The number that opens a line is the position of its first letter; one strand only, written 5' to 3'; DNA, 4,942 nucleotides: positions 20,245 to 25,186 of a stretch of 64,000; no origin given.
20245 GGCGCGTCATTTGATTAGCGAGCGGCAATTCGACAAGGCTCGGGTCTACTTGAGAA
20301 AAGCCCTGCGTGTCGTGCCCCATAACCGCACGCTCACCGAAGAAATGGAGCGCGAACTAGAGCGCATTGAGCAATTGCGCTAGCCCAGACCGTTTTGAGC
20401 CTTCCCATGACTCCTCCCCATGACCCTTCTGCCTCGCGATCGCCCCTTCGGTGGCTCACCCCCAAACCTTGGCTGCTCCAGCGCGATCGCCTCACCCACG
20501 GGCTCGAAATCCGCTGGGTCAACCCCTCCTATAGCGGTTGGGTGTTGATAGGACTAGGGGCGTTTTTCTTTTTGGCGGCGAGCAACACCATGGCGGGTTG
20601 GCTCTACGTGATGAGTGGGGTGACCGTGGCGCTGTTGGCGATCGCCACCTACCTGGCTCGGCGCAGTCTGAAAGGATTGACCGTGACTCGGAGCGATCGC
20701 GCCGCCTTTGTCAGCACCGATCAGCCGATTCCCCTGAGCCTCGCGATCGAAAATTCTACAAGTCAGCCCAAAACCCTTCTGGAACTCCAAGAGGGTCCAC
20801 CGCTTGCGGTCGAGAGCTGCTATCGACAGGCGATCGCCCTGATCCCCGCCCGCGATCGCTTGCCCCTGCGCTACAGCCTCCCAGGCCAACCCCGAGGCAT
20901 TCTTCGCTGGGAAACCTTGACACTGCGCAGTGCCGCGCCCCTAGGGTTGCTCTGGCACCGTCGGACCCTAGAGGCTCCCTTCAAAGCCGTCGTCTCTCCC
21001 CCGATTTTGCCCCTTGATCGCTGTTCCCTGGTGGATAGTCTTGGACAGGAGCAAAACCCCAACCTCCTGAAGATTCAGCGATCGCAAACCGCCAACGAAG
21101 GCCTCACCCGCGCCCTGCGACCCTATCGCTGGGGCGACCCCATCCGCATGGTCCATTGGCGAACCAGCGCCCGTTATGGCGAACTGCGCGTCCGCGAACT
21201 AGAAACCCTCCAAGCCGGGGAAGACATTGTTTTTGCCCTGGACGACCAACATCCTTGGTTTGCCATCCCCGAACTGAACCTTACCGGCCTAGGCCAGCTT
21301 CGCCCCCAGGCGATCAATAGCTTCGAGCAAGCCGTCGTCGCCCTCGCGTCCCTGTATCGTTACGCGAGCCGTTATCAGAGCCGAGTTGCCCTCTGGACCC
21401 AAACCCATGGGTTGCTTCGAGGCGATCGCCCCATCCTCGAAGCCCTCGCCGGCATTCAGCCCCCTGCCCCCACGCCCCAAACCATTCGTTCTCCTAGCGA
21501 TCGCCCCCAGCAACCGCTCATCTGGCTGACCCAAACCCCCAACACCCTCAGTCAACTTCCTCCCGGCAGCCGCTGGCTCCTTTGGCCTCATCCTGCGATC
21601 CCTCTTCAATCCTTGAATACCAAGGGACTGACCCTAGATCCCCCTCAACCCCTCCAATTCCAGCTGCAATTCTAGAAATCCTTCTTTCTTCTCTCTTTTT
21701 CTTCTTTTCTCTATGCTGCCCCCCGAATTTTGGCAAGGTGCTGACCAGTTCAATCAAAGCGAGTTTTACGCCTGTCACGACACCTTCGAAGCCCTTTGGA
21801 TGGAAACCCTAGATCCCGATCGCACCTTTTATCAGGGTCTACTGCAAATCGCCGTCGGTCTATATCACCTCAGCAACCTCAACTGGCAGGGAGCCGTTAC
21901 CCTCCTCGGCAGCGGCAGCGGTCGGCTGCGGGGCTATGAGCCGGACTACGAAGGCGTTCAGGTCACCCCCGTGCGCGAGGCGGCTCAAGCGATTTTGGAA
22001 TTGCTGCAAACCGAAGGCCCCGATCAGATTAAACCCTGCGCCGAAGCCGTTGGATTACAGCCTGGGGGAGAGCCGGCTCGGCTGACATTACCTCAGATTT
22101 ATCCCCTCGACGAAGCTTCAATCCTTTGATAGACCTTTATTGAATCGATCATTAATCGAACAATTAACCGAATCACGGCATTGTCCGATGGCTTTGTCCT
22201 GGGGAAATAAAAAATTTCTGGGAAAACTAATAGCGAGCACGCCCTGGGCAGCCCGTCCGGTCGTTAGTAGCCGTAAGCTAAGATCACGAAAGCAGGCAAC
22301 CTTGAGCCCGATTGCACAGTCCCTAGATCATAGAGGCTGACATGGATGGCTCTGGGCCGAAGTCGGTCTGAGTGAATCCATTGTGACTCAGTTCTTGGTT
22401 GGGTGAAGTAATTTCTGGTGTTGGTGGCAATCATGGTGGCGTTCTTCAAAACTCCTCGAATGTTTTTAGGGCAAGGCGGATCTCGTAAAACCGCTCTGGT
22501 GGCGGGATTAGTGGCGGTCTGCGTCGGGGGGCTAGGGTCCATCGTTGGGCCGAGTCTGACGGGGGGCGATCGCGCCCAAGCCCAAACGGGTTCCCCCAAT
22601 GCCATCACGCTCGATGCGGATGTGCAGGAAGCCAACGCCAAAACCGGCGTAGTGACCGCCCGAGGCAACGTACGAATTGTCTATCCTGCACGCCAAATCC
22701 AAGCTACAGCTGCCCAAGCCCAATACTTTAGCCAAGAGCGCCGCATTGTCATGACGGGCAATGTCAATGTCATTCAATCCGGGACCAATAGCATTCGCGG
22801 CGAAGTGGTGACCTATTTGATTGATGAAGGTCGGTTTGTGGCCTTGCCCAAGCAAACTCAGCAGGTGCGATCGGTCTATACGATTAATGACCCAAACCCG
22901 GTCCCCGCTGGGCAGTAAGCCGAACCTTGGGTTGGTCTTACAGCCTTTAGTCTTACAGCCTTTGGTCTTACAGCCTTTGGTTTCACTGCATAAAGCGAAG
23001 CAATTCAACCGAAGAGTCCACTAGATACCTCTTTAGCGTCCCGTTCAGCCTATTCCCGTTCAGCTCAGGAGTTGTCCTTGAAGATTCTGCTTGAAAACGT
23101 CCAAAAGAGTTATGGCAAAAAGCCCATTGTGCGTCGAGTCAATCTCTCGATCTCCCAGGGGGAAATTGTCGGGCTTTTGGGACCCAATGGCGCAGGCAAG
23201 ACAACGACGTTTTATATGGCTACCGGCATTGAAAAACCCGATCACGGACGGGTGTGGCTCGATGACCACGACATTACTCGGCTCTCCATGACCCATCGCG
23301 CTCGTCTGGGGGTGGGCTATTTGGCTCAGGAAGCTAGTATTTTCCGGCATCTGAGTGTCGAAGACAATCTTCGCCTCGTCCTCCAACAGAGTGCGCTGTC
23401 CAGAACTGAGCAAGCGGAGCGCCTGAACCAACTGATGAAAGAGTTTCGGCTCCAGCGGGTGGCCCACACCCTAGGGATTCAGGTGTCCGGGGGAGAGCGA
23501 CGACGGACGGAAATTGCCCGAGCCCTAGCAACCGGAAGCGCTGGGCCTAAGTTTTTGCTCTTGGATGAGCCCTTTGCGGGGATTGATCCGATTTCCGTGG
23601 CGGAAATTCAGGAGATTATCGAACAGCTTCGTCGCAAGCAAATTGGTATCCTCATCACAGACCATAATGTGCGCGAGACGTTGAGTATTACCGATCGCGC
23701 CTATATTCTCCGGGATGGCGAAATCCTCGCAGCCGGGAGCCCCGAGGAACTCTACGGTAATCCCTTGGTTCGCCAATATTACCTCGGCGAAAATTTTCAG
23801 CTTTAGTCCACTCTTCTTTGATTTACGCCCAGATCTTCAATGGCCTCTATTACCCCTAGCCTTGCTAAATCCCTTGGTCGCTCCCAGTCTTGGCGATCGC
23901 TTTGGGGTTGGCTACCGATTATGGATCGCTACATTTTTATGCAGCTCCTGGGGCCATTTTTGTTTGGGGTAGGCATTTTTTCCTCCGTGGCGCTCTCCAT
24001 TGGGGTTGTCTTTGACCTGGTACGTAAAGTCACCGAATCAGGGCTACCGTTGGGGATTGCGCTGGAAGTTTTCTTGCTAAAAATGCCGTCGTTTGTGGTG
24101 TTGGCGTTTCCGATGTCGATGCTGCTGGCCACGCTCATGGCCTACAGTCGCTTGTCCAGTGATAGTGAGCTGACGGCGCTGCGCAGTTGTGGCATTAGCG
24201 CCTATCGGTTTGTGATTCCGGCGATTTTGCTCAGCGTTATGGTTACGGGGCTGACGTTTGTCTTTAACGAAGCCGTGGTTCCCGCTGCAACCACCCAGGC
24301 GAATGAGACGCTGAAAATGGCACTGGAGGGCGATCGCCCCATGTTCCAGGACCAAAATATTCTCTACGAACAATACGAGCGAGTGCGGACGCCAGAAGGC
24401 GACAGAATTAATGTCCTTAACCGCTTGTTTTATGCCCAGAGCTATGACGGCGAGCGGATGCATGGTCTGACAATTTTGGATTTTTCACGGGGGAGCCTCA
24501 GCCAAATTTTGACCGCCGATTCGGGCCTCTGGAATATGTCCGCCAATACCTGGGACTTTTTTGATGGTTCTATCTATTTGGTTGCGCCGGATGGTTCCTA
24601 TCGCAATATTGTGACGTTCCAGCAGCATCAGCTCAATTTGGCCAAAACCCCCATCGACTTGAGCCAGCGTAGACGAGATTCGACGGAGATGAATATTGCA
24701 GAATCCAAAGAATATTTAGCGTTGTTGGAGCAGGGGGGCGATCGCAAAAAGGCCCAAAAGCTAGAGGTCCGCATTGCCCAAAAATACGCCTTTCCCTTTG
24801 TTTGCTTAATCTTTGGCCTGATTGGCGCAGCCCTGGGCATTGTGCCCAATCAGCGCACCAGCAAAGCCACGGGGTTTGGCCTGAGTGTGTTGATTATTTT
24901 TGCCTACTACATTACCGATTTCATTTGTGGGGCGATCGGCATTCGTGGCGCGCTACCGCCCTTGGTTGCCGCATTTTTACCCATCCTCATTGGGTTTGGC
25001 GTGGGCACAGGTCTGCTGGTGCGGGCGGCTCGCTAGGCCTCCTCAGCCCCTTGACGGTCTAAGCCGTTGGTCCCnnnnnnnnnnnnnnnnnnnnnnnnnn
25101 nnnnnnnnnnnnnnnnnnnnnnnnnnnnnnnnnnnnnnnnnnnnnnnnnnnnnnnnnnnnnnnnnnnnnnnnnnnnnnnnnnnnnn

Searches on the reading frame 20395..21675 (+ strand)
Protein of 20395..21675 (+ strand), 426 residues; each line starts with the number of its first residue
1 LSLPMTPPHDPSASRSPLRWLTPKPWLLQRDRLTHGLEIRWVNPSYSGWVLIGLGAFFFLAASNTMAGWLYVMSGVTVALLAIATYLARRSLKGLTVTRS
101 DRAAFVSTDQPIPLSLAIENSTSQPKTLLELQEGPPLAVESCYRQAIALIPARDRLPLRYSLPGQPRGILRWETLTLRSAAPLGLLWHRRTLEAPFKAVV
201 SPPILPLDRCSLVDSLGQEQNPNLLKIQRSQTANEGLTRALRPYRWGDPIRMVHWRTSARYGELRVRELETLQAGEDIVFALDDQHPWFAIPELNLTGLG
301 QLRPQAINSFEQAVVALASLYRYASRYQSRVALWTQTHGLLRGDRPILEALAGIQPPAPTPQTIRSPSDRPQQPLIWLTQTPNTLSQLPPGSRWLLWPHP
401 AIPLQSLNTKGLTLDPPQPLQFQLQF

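Call 9: search_protein_families(library=pfam, proteins=[window:20395-21675:+])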
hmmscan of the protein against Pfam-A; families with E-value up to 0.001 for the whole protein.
window:20395-21675:+ (426 aa): 1 family
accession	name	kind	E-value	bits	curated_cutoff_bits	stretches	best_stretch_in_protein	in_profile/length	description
PF01882.25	DUF58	-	0.00012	21.8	23.4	1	241-271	2-32/216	Protein of unknown function DUF58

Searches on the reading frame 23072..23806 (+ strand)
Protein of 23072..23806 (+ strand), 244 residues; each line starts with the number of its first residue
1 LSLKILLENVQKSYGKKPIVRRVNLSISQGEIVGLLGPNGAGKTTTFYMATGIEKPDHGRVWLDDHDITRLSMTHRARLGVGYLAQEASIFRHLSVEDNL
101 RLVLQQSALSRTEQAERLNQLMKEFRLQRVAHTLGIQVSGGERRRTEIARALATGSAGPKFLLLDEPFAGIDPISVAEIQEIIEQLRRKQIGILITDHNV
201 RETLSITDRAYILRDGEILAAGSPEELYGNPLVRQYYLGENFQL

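Call 42: search_protein_families(library=pfam, proteins=[window:23072-23806:+])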
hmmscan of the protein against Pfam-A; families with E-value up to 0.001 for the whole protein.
window:23072-23806:+ (244 aa): 3 families
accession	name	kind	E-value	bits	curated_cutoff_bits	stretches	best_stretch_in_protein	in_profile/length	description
PF00005.33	ABC_tran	-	2.4e-33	116.1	25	1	21-169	2-137/137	ABC transporter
PF02463.25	SMC_N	-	1.1e-05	25.4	40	0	87-199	96-198/220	RecF/RecN/SMC N terminal domain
PF13304.12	AAA_21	-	3.2e-05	24.6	27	0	156-199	256-299/304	AAA domain, putative AbiEii toxin, Type IV TA system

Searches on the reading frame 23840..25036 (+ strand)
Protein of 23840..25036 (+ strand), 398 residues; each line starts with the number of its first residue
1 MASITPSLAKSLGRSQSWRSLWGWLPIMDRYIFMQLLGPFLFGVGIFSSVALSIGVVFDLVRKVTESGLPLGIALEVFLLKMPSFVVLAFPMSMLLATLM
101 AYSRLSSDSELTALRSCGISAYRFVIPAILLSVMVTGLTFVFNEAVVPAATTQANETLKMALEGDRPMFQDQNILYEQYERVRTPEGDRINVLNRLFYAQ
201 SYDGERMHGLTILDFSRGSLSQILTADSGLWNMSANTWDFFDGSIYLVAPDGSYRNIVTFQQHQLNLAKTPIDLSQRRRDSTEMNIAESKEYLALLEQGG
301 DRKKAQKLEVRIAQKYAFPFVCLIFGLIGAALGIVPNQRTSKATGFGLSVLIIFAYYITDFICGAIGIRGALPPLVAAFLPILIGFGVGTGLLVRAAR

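Call 42: search_protein_families(library=pfam, proteins=[window:23840-25036:+])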
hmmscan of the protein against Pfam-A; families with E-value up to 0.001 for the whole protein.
window:23840-25036:+ (398 aa): 1 family
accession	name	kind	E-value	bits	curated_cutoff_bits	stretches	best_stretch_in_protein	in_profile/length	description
PF03739.19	LptF_LptG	-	1.6e-84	284.4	27.9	1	30-394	1-352/353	Lipopolysaccharide export system permease LptF/LptG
